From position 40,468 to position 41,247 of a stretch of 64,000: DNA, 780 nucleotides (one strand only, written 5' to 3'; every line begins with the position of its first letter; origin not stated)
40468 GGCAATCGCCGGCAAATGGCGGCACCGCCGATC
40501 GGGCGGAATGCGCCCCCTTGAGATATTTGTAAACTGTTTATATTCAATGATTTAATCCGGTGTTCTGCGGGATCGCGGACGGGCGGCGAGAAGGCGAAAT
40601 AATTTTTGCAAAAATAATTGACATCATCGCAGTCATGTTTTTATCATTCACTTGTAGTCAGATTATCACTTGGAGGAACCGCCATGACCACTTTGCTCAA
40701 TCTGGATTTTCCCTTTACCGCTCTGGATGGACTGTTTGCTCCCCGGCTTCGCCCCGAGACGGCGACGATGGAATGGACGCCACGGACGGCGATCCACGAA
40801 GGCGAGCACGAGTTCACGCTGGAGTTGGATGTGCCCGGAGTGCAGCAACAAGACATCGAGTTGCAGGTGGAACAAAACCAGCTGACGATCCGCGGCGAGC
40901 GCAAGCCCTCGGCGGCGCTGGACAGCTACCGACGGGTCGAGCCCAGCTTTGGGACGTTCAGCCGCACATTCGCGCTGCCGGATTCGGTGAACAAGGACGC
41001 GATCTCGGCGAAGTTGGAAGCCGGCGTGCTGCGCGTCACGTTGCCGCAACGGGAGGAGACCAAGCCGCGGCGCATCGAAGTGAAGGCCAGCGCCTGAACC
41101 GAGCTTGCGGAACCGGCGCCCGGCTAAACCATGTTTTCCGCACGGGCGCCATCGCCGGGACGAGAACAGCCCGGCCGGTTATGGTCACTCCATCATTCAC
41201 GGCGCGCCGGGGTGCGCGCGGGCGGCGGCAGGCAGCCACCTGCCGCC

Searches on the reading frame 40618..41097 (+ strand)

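Call 88: search_protein_families(library=pfam, proteins=[window:40618-41097:+], max_evalue=0.001)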
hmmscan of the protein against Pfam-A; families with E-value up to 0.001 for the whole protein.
window:40618-41097:+ (159 aa): 2 families
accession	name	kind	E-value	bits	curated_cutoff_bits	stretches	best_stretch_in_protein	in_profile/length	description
PF00011.27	HSP20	-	4.3e-24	85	20.8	1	59-156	2-102/102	Hsp20/alpha crystallin family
PF17886.7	ArsA_HSP20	-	2.8e-09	36.8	22.5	1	65-141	3-62/63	HSP20-like domain found in ArsA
